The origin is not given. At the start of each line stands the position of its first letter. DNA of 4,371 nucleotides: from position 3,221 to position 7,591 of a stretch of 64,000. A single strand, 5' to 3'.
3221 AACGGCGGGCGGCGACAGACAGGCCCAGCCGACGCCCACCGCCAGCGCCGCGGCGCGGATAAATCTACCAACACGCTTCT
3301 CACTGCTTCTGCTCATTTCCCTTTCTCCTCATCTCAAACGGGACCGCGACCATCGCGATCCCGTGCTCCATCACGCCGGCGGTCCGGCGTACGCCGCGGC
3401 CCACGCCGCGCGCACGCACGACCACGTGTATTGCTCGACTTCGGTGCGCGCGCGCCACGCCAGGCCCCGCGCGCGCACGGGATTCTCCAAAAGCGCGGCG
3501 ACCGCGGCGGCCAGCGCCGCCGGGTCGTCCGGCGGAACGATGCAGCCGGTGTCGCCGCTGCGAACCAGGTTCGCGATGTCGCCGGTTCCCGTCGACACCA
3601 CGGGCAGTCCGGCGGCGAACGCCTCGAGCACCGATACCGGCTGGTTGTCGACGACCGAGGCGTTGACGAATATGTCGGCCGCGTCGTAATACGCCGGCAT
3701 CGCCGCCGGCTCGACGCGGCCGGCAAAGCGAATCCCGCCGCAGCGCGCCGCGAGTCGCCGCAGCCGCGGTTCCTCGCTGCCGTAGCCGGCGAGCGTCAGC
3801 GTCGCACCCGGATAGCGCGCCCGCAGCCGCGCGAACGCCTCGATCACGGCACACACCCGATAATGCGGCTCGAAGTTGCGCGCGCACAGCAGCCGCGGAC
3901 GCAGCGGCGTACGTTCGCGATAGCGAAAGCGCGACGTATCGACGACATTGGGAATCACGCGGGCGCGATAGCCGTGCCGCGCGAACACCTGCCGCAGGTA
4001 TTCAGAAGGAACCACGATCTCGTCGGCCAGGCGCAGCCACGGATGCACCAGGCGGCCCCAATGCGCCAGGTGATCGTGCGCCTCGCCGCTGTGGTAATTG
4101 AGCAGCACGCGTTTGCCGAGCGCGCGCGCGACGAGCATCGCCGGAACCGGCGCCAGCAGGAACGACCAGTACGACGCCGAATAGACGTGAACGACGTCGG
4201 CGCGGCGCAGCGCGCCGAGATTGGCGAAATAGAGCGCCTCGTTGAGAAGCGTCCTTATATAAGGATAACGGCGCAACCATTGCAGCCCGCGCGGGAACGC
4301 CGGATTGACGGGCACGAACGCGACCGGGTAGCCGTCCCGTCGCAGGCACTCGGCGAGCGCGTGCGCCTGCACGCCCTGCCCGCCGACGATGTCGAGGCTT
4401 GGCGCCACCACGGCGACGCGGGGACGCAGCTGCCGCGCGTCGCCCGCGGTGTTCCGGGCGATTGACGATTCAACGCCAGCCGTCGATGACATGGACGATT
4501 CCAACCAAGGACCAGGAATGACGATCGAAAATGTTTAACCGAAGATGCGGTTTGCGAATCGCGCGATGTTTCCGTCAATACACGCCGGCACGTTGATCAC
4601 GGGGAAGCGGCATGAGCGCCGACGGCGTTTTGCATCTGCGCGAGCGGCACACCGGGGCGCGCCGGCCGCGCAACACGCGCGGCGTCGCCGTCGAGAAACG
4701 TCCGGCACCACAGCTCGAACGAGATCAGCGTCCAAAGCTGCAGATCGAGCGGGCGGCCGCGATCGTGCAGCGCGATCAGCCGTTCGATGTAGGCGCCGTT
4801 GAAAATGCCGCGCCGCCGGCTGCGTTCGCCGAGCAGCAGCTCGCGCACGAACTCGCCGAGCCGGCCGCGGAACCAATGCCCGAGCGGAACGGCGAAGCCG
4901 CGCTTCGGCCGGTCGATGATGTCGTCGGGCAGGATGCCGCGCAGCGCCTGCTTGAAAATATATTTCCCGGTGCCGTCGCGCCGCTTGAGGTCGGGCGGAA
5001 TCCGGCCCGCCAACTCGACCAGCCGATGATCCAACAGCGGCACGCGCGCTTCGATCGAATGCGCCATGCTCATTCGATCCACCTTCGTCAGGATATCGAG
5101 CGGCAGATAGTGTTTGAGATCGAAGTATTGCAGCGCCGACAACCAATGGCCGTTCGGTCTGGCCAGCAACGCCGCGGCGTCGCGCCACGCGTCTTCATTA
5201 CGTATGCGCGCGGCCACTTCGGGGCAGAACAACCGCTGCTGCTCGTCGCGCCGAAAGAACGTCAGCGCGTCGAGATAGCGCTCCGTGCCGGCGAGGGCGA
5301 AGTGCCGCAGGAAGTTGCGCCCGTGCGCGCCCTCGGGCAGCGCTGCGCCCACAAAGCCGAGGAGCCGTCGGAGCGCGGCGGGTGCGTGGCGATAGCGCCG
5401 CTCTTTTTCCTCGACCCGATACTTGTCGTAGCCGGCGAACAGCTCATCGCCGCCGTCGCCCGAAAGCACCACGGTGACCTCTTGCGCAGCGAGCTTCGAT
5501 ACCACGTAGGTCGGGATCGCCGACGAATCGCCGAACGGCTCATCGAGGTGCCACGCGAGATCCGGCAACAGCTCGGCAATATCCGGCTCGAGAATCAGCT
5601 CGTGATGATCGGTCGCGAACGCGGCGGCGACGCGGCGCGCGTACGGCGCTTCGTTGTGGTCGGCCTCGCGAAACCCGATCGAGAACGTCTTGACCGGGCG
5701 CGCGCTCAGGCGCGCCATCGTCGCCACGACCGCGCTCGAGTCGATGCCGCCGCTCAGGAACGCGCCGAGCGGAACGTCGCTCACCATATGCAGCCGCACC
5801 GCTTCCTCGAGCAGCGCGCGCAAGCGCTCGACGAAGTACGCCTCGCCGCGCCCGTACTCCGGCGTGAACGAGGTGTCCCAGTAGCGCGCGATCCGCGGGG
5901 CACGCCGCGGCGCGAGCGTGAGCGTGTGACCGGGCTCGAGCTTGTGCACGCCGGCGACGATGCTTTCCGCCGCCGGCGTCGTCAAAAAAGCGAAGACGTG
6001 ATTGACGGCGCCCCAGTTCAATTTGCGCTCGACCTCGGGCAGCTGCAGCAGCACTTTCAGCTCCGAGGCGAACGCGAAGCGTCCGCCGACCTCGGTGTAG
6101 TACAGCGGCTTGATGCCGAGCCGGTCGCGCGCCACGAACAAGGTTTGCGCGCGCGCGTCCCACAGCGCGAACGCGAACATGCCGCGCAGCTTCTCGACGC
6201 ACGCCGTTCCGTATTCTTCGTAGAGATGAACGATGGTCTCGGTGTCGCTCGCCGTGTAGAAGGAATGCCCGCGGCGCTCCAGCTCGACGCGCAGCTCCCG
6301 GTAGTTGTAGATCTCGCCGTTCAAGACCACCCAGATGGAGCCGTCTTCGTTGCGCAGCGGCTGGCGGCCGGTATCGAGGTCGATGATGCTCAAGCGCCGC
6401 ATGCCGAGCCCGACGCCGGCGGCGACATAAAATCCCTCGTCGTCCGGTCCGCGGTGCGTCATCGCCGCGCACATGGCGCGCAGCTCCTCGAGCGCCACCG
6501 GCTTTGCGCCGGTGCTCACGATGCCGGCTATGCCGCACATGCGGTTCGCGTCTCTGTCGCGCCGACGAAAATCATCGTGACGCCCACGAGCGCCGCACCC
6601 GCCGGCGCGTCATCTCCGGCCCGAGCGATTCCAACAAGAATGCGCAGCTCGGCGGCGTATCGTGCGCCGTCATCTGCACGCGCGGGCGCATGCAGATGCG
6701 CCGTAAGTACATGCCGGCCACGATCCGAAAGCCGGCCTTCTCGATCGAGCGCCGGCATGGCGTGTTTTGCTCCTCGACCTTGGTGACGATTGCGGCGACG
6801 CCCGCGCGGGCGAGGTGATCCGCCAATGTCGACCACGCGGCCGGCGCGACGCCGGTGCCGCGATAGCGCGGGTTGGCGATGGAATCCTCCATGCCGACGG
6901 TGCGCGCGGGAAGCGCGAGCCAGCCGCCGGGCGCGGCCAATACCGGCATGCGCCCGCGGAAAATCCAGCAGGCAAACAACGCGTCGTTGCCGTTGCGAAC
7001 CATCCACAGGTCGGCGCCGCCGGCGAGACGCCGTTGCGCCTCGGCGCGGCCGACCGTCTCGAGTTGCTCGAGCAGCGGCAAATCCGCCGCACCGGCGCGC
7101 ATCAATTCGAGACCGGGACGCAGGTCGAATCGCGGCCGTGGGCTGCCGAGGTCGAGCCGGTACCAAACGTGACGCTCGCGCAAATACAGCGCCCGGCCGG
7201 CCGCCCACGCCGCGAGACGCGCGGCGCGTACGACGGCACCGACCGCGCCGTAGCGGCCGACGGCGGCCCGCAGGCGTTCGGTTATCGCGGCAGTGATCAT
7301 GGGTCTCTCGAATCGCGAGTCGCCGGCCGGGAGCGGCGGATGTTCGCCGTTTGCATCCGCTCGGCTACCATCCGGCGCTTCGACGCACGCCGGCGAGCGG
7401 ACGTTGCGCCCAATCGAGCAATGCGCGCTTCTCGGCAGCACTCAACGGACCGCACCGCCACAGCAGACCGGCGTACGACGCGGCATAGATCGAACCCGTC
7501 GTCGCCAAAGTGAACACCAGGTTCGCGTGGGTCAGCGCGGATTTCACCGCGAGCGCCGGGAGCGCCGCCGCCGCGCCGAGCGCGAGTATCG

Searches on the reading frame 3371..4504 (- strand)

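Call 17: search_protein_families(library=pfam, proteins=[window:3371-4504:-], max_evalue=0.001)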
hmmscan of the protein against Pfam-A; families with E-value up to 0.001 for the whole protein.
window:3371-4504:- (377 aa): 6 families
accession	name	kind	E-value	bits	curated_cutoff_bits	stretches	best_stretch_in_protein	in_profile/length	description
PF13692.12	Glyco_trans_1_4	-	2.2e-32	112.7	27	1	203-341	2-142/142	Glycosyl transferases group 1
PF00534.26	Glycos_transf_1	-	4.2e-27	95.2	26.4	1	203-346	16-163/172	Glycosyl transferases group 1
PF13439.12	Glyco_transf_4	-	5.7e-15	56.2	28.5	1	40-192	1-170/170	Glycosyltransferase Family 4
PF13524.12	Glyco_trans_1_2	-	3.7e-11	43.6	25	1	225-361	7-135/144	Glycosyl transferase-like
PF13579.12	Glyco_trans_4_4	-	4.5e-07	30.8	29.7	1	41-186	1-157/158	Glycosyl transferase 4-like domain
PF20706.3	GT4-conflict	-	2.4e-05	24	26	1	265-362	271-379/385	Family 4 Glycosyltransferase in conflict systems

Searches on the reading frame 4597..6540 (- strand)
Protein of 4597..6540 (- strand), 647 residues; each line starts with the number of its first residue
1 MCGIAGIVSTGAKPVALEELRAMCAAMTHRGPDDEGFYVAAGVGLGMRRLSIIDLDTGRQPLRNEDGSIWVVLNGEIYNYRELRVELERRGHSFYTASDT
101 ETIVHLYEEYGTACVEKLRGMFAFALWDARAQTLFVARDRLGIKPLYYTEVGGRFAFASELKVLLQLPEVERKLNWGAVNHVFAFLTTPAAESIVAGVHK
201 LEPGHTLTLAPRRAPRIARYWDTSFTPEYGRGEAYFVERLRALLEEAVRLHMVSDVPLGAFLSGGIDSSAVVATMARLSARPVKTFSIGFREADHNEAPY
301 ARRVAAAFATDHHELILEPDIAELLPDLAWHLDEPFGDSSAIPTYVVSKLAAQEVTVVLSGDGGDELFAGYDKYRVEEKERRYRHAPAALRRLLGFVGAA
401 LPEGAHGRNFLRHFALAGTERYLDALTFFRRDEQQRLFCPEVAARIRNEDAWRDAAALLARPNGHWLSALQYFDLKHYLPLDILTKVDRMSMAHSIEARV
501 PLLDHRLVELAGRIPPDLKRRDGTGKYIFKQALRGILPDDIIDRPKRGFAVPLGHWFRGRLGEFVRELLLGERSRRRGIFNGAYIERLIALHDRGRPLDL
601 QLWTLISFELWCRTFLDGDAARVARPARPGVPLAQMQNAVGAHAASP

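Call 17: search_protein_families(library=pfam, proteins=[window:4597-6540:-], max_evalue=0.001)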
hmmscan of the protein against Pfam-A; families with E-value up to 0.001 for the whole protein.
window:4597-6540:- (647 aa): 4 families
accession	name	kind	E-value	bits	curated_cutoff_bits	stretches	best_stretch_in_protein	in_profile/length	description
PF00733.27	Asn_synthase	-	1.1e-115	387.6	21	1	240-612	2-353/354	Asparagine synthase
PF13537.11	GATase_7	-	4.8e-50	169.1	25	1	48-166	2-123/123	Glutamine amidotransferase domain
PF13522.11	GATase_6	-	4.2e-43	146.9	27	1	32-160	1-130/130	Glutamine amidotransferase domain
PF12481.13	DUF3700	-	0.00018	21.5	27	1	114-161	125-173/228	Aluminium induced protein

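Call 48: search_protein_families(library=ncbifam, proteins=[window:4597-6540:-], max_evalue=0.00001)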
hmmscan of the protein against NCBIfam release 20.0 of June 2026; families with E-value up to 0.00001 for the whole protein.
window:4597-6540:- (647 aa): 9 families
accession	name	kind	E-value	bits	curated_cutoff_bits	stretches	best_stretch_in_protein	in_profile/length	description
TIGR03108.1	eps_aminotran_1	hypoth_equivalog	2.1e-205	684.1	816.9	1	1-611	1-624/628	XrtA/PEP-CTERM system amidotransferase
TIGR01536.1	asn_synth_AEB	equivalog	9e-162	539.7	267.1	1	2-549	1-517/517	asparagine synthase (glutamine-hydrolyzing)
TIGR03104.1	trio_amidotrans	equivalog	2.3e-135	452.1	570.1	2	1-375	1-384/589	N-acetylglutaminylglutamine amidotransferase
NF006949.0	PRK09431.1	equivalog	1.3e-101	340.8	499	3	1-167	1-168/554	asparagine synthase B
NF033535.1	lass_lactam_cya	exception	9.8e-77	259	525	2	1-368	1-376/668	lasso peptide isopeptide bond-forming cyclase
NF033561.1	macrolact_Ik_Al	subfamily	3e-24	85.6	300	1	124-369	83-332/561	albusnodin/ikarugamycin family macrolactam cyclase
NF001484.0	PRK00331.1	subfamily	3.3e-12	45.6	381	1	61-166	87-200/601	isomerizing glutamine--fructose-6-phosphate transaminase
TIGR01135.1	glmS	equivalog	4.6e-12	45.2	418.05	1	61-167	86-200/607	glutamine--fructose-6-phosphate transaminase (isomerizing)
TIGR01134.1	purF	equivalog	3.3e-10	39.9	350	1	59-165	84-200/432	amidophosphoribosyltransferase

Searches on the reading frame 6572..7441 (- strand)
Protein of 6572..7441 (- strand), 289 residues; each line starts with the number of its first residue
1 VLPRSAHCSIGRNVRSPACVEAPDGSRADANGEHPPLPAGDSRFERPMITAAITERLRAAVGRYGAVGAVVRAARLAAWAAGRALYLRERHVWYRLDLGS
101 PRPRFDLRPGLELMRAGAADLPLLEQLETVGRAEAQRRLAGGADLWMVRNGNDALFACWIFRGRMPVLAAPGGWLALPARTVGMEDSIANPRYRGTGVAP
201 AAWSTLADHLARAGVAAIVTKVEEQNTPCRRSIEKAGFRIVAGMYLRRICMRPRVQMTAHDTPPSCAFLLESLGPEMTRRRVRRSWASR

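Call 17: search_protein_families(library=pfam, proteins=[window:6572-7441:-], max_evalue=0.001)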
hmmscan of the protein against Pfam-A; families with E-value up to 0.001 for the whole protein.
window:6572-7441:- (289 aa): 2 families
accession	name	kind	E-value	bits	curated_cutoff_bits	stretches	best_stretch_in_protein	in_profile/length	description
PF00583.31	Acetyltransf_1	-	1.3e-05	25.9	20.7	1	166-238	55-116/116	Acetyltransferase (GNAT) family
PF13523.12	Acetyltransf_8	-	0.00013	22.1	27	1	180-241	78-140/145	Acetyltransferase (GNAT) domain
